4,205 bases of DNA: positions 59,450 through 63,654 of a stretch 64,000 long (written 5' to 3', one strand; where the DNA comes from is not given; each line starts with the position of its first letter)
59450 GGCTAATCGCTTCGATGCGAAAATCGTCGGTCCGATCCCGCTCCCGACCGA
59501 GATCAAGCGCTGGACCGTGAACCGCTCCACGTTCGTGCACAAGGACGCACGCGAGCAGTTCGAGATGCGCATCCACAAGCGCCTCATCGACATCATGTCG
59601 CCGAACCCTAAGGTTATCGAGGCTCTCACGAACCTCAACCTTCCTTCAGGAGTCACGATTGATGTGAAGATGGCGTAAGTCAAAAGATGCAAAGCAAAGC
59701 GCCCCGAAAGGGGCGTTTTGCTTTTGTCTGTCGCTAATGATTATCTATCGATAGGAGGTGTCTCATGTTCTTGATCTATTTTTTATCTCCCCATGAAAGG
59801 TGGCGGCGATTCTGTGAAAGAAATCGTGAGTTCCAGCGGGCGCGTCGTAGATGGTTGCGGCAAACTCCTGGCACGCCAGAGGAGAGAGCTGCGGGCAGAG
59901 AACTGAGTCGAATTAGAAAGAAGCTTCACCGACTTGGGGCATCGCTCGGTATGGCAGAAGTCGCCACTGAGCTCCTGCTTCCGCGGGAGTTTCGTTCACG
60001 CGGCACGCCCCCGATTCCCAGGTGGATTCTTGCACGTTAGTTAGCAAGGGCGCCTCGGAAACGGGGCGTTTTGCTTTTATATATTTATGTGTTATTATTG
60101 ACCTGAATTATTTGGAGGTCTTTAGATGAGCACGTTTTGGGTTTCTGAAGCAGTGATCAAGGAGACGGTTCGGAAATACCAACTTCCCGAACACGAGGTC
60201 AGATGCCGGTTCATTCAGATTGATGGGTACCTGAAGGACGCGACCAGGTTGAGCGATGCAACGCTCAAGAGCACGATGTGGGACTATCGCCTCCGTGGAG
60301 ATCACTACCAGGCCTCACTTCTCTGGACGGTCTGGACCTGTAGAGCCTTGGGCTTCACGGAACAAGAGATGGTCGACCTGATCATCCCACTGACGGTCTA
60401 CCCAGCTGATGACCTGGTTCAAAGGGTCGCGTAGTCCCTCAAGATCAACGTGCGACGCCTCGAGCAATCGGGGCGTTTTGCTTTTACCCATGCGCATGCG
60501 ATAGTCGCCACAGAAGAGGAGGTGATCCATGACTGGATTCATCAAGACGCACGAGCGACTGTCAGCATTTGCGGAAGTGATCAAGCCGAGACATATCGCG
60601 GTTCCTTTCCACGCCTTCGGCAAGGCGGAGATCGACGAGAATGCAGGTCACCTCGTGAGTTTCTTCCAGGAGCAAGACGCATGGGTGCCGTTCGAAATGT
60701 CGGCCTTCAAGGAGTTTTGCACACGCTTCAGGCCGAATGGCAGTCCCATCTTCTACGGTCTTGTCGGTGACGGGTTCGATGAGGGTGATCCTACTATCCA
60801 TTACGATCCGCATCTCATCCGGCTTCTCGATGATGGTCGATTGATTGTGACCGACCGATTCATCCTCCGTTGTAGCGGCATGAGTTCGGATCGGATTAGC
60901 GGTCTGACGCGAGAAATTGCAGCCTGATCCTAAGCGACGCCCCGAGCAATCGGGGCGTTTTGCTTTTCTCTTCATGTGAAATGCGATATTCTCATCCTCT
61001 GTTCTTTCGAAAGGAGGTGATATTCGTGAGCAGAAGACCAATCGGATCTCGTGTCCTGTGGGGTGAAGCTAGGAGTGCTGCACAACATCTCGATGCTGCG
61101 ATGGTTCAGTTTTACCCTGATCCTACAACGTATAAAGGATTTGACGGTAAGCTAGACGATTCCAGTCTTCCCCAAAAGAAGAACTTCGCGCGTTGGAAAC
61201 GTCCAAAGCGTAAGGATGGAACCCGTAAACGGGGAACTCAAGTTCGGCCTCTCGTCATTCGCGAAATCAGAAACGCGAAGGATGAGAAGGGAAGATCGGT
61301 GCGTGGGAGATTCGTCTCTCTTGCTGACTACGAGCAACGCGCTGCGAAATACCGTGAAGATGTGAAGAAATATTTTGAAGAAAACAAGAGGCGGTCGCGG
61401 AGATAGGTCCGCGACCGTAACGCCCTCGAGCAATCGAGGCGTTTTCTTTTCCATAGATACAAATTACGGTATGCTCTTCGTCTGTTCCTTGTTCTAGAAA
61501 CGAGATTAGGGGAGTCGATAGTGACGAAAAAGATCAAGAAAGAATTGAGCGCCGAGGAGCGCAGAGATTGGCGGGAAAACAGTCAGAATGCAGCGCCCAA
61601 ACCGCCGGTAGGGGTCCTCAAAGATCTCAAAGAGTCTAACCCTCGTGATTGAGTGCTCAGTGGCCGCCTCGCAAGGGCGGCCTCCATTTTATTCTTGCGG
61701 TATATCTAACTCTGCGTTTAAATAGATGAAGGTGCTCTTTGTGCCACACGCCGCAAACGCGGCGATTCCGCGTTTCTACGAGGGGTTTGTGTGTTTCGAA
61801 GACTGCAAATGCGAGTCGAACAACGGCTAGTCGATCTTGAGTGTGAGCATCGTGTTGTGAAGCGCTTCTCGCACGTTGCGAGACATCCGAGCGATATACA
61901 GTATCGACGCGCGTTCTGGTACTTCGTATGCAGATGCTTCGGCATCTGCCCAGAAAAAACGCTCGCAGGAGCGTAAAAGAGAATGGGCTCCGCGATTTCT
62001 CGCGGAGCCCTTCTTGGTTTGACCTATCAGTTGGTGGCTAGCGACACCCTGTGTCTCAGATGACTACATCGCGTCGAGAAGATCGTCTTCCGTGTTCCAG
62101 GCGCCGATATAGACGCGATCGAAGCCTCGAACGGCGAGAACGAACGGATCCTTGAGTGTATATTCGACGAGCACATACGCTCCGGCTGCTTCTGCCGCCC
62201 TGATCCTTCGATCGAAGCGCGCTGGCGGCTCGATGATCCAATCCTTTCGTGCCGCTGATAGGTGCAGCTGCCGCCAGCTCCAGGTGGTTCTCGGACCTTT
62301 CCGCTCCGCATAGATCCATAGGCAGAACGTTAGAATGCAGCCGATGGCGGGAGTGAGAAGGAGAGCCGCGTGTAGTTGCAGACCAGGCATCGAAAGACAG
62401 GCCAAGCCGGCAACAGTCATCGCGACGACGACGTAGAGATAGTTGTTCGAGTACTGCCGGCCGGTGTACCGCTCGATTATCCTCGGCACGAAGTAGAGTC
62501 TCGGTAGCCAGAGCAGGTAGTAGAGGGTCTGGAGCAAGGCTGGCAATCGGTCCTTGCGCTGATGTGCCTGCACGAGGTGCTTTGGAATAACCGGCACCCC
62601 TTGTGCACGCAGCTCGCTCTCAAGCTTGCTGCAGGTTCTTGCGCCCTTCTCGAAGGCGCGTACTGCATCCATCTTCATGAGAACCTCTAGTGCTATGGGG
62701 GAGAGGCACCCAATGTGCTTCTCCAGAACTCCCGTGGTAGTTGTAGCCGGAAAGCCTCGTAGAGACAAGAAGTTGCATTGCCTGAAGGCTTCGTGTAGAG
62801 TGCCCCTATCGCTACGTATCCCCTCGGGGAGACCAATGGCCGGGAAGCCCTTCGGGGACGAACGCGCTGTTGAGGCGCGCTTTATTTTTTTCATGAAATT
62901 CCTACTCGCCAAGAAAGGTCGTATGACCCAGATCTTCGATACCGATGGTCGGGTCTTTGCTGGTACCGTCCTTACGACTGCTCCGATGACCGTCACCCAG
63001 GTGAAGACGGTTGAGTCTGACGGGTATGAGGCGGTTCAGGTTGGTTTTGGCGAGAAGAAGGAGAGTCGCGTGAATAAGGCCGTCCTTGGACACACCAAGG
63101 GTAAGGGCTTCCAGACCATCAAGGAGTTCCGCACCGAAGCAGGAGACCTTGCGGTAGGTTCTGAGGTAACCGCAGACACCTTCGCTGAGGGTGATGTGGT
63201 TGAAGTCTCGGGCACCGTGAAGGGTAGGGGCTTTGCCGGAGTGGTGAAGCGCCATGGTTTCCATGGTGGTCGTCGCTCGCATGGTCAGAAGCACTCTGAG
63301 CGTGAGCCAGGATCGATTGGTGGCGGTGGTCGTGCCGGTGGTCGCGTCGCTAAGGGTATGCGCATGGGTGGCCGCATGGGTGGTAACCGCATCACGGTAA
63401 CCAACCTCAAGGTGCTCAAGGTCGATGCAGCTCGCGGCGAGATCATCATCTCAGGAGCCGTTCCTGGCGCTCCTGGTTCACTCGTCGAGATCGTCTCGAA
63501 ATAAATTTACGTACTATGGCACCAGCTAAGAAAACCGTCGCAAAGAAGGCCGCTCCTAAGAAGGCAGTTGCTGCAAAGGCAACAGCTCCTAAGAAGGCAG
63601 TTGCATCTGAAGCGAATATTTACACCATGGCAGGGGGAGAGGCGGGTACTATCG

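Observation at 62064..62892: Antisense membrane-protein gene and a de novo promoter/leader restarting rplC-rplD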

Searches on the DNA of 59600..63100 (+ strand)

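Call 4: search_rna_families(source=window, start=59600, end=63100, threshold=evalue, max_evalue=10, show_alignments=3)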
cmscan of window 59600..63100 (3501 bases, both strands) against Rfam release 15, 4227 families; matches with E-value up to 10: 8.
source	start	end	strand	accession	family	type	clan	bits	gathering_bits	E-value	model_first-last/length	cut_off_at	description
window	59658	59724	+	RF02495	ohsC_RNA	Gene; antitoxin;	-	26.2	50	0.57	1-77/77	no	Oppression of Hydrophobic ORF by sRNA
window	59623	59725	+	RF01408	sraL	Gene; sRNA;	-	24.8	39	0.011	1-142/142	no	sraL Hfq binding RNA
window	59691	59752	-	RF02495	ohsC_RNA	Gene; antitoxin;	-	21.4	50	5.6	1-77/77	no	Oppression of Hydrophobic ORF by sRNA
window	61973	62014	-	RF00489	ctRNA_p42d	Gene; antisense;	-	21.1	50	0.34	1-46/46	no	ctRNA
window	60009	60066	-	RF00805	mir-351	Gene; miRNA;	-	19.9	70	0.77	1-75/75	no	mir-351 microRNA precursor family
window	61944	62033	+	RF02621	BSnc120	Gene; sRNA;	-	18.4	114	1.6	1-88/88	no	Brucella sRNA 120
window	59997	60077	+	RF01899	mir-2241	Gene; miRNA;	-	16.7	70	9.2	1-89/89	no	mir-2241 microRNA precursor family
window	59691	59791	-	RF01408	sraL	Gene; sRNA;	-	15.4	39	3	1-142/142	no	sraL Hfq binding RNA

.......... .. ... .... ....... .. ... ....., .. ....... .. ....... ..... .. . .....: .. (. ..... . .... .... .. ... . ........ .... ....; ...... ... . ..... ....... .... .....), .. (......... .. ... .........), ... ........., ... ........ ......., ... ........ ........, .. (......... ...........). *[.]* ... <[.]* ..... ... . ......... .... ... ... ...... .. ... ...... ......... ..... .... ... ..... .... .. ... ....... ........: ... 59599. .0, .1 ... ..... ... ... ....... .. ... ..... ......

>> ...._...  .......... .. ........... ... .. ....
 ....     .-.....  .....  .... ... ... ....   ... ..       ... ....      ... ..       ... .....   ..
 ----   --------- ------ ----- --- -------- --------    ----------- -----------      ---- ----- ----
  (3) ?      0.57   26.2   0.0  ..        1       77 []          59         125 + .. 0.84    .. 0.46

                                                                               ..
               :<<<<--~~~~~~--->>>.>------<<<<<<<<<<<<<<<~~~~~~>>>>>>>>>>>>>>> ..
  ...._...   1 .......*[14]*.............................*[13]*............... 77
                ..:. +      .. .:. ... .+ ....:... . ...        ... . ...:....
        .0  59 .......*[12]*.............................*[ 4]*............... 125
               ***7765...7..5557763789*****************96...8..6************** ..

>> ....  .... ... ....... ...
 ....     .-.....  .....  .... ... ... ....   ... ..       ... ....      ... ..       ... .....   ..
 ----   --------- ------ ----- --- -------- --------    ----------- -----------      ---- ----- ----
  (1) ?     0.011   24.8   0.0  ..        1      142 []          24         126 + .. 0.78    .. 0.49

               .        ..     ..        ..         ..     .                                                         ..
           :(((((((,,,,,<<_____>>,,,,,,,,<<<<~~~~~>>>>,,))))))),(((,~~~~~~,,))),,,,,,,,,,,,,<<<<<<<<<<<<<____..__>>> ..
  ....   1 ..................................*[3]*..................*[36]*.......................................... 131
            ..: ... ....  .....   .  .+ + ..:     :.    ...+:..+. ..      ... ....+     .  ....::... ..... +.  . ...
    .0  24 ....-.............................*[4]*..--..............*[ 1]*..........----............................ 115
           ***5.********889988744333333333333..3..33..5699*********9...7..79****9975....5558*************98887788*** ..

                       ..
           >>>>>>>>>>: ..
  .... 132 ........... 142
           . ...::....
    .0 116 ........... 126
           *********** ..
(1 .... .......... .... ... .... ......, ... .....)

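Call 31: build_rna_model(alignment_id=A1, structure=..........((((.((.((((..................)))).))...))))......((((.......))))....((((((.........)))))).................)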
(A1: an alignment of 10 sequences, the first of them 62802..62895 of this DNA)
Model R1 built from alignment A1 (10 sequences, 117 columns); structure: as given.
model positions 97; base pairs 20; branch points 2; effective number of sequences 2.27; information 0.59 bits per position. Calibrated on 0.2 Mb of random sequence (short: E-values are rough).
structure used (alignment columns):
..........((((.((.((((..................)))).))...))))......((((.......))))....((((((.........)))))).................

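Call 32: search_with_rna_model(model_id=R1, sources=[window, L007, L008, L009, L010, L011, L012, L013, L014, L015, L016, L017, L018, L019, L020, L021, L022, L023, L024, L025, L026, L027, L028, L029, L030, L031, L032, L033, L034, L035, L036, L037, L038, L039, L040, L041, L042, L043, L044, L045, L046, L047, L048, L049, L050, L051, L052, L053, L054, L055, L056, L057, L058, L059, L060, L061, L062, L063, L064, L065, L066, L067, L068, L069, L070, L071, L072, L073, L074, L075, L076, L077, L078, L079, L080, L081, L082, L083, L084, L085, L086], max_evalue=1, make_alignment=true)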
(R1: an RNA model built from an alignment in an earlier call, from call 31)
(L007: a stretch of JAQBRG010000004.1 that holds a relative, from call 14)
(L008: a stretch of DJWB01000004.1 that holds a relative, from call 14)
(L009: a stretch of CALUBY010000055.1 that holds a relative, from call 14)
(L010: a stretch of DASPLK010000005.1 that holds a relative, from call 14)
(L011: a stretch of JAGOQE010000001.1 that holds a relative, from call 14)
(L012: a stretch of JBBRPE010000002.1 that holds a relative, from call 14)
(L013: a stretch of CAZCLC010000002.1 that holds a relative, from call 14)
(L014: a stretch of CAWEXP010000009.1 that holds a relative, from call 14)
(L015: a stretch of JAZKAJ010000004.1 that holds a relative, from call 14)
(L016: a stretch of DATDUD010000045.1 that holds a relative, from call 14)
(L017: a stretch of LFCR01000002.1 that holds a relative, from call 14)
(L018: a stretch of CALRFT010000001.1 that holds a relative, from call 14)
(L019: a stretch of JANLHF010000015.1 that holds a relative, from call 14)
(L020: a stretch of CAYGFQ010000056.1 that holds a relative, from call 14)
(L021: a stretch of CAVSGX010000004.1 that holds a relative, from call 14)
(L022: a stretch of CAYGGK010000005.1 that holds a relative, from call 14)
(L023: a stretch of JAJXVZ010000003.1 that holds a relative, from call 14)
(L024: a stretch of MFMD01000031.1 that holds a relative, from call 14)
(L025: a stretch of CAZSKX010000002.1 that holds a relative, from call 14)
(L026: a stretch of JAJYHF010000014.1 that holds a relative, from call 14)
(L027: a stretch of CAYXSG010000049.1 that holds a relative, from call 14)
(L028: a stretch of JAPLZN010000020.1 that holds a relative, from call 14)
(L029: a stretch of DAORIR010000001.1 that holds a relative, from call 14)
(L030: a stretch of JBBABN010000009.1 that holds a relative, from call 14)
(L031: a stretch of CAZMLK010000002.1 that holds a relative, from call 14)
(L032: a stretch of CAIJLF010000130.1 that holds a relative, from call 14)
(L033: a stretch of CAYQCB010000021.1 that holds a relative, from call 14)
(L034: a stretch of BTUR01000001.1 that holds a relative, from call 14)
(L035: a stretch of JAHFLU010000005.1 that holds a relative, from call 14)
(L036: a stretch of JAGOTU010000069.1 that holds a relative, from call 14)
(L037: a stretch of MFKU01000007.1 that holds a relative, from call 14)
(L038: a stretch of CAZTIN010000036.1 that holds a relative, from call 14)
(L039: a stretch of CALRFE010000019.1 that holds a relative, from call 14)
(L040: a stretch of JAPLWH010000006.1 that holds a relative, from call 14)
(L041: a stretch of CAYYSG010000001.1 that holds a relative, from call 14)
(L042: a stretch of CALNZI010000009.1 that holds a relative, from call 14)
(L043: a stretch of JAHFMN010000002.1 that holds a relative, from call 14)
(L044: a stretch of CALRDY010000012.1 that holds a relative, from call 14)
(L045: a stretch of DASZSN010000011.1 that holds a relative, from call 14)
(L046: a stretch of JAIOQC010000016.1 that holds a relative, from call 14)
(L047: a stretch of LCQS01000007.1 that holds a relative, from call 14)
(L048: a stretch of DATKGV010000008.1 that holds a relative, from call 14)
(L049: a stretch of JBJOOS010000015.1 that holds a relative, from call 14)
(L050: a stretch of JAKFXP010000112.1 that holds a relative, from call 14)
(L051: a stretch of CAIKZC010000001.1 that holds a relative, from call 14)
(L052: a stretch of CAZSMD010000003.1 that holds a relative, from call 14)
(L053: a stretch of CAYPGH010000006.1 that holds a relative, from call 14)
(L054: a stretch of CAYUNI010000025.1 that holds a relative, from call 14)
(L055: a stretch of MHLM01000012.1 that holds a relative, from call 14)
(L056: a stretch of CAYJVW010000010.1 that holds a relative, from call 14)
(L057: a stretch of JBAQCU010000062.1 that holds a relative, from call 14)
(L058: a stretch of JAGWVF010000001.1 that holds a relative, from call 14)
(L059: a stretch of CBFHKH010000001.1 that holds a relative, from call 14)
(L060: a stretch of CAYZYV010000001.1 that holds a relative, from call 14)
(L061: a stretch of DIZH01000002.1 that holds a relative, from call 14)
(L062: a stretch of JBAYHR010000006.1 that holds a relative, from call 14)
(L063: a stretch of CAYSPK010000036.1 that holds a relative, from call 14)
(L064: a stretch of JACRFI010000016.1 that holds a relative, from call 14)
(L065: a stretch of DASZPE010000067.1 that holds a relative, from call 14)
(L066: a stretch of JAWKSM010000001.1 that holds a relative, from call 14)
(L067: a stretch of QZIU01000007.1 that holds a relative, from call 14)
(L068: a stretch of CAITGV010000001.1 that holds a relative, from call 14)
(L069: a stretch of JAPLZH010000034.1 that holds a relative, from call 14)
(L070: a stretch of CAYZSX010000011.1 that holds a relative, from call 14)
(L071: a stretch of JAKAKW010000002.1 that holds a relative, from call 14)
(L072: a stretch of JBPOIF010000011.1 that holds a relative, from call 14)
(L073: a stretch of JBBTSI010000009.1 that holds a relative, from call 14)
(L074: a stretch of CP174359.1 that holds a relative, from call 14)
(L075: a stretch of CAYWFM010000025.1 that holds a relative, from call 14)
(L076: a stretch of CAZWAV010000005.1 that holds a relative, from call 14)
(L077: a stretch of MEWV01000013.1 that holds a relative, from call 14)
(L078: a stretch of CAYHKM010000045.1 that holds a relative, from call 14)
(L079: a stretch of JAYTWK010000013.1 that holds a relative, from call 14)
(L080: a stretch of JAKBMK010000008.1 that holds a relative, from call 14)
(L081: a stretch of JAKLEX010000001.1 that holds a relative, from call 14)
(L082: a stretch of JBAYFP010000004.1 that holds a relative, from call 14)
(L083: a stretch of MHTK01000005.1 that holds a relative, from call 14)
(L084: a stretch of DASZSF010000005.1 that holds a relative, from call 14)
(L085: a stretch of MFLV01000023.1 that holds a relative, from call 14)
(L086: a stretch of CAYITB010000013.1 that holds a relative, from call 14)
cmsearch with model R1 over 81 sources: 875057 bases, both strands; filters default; matches with E-value up to 1: 28.
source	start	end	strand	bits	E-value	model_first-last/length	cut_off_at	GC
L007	5903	6003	+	98.5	2.5e-25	1-97/97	no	0.54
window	62802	62895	+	90.5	5.7e-23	1-97/97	no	0.6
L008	5419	5514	+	89.8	8.6e-23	1-97/97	no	0.54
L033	3241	3336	+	86.3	9.2e-22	1-97/97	no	0.56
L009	251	348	+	86.1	1.1e-21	1-97/97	no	0.54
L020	1522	1612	+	82.1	1.5e-20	1-97/97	no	0.55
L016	2850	2939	+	75.6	1.3e-18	1-97/97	no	0.54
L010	1904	1995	+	72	1.3e-17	1-97/97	no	0.6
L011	5892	6003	+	70.9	2.9e-17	1-97/97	no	0.47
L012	5903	6003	+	69.4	7.8e-17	1-97/97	no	0.57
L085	5919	6003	+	43.5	2.9e-09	1-97/97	no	0.54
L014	5894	6003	+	41.5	1.1e-08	1-97/97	no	0.54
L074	5909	5997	+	40.9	1.7e-08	1-97/97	no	0.48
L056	61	180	+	36.9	2.5e-07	1-97/97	no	0.53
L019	580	664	+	30.5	1.8e-05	1-97/97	no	0.52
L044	136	219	+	30.1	2.4e-05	1-97/97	no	0.5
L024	5913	5998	+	28.2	8.6e-05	1-97/97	no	0.56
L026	2977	3060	+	26.5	0.00027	1-97/97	no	0.54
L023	5915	6003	+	25.7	0.00046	1-97/97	no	0.52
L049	408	488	+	23.2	0.0025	1-97/97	no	0.52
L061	444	529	+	23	0.0029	1-97/97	no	0.59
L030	5885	5973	+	19.4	0.032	1-97/97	no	0.52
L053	1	60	+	18.6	0.056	28-97/97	5'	0.5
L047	5878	5978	+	17.1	0.15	1-97/97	no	0.5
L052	9963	10048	-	16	0.32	1-97/97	no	0.6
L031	5871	5947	+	15.7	0.38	1-97/97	no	0.44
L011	4565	4686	-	14.8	0.69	1-97/97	no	0.47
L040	5891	6003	+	14.7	0.74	1-97/97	no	0.5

Alignment A3: 28 matches aligned to the model, 202 columns, each read 5' to 3' on its own strand. Consensus structure (alignment columns), stored with it:
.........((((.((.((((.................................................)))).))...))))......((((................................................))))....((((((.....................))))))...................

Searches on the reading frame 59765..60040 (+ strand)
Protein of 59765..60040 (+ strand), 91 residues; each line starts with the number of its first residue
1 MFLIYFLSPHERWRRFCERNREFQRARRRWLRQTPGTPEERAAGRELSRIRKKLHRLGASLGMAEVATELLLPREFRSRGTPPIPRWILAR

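Call 10: search_protein_families(library=pfam, proteins=[window:59765-60040:+], max_evalue=1)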
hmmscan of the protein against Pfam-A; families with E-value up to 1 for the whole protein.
window:59765-60040:+ (91 aa): 1 family
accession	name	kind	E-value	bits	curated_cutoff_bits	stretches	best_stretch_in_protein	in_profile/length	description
PF06099.16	Phenol_hyd_sub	-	0.18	12.4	25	0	60-74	27-41/57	Phenol hydroxylase subunit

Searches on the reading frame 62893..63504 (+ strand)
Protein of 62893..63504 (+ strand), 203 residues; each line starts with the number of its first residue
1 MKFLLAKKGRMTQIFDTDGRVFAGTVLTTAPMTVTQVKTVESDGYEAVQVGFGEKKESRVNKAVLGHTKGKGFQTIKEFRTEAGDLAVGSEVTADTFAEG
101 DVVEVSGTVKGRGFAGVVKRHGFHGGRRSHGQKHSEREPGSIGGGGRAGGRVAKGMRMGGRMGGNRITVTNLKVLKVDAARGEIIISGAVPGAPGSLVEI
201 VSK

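Call 10: search_protein_families(library=pfam, proteins=[window:62893-63504:+], max_evalue=1)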
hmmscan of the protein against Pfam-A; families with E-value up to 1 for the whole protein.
window:62893-63504:+ (203 aa): 1 family
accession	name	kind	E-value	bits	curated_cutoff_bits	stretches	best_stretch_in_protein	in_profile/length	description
PF00297.29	Ribosomal_L3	-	9.6e-11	41.7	22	1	92-179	207-290/369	Ribosomal protein L3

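Call 14: find_related_loci(query=window:62893-63504:+, collection=genome_contigs, flank=6000)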
Query window:62893-63504:+ (203 aa) in genome_contigs; peptide patterns used: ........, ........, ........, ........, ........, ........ (x = any residue, [..] = any of these).
600 stretches matched a pattern (row limit reached: there are more); 567 encode a relative of the query (tblastn E <= 1e-3); the best 80 are kept; 80 distinct loci.
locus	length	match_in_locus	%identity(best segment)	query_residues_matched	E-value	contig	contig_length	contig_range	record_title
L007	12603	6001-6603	77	1-200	2e-92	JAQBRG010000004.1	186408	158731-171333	MAG: Parcubacteria group bacterium isolate RYN_393 scaffold_4376877, whole genome shotgun sequence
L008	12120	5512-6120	76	1-202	3e-91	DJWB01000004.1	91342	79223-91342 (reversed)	MAG TPA_asm: Patescibacteria group bacterium UBA6241 UBA6241_contig_32198, whole genome shotgun sequence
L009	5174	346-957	75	1-202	4e-89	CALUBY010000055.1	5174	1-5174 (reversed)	MAG: uncultured bacterium isolate LGMHLTr32Z_bin.9.MAG genome assembly, contig: NODE_1813_length_5174_cov_22.195155, who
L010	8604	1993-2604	74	1-202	4e-84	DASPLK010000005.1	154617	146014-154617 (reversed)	MAG TPA_asm: Candidatus Paceibacterota bacterium isolate SMAG_U12061 k141_286635, whole genome shotgun sequence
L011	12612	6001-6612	71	1-202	2e-79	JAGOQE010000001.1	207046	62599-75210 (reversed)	MAG: Candidatus Paceibacterota bacterium isolate Gw_Eff_bin_129 Gw_Eff_44_length_207046_cov_8.736153, whole genome shotg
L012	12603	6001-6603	68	1-203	6e-78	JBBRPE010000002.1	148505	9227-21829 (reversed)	MAG: Candidatus Paceibacteria bacterium isolate La1_metabat2.398 LA1C_B2.398_k141_1954495L_148505_cov_14.3325, whole gen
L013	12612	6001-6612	66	1-202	3e-77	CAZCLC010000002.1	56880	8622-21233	MAG TPA_asm: uncultured Candidatus Saccharibacteria bacterium isolate SRP128015_co4_33 genome assembly, contig: NODE_104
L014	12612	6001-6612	66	1-203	5e-77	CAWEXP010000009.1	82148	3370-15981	MAG: Candidatus Kaiserbacteria bacterium isolate MFD04780.bin.1.84 genome assembly, contig: contig_36278, whole genome s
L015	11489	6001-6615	60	1-203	1e-75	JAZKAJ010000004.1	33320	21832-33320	MAG: Patescibacteria group bacterium isolate ADI_H3L2_1_122_18_3-bin016 ADIH3L21_B016_0_000000000004, whole genome shotg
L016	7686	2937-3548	75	1-202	2e-75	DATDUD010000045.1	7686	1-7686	MAG TPA_asm: Candidatus Paceibacterota bacterium isolate SMAG_U8048 k141_1299850, whole genome shotgun sequence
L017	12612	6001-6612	74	1-202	1e-73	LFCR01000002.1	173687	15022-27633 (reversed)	MAG: Parcubacteria bacterium C7867-008 C7867_00052, whole genome shotgun sequence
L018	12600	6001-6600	60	1-200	1e-73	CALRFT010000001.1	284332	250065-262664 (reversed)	MAG: Parcubacteria group bacterium isolate MiE-14oct19-109 genome assembly, contig: MiE-14oct19-C18, whole genome shotgu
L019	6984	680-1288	67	1-202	4e-73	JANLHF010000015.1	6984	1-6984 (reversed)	MAG: Patescibacteria group bacterium isolate P6-10 k99_355899, whole genome shotgun sequence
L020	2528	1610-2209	69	1-202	4e-74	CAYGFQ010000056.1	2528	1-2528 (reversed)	MAG TPA_asm: uncultured Candidatus Saccharibacteria bacterium isolate ERP113451_co1_89 genome assembly, contig: NODE_713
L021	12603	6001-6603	62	1-200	2e-72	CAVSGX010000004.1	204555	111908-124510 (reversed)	MAG: uncultured bacterium isolate MFD01476.bin.1.25 genome assembly, contig: contig_78673, whole genome shotgun sequence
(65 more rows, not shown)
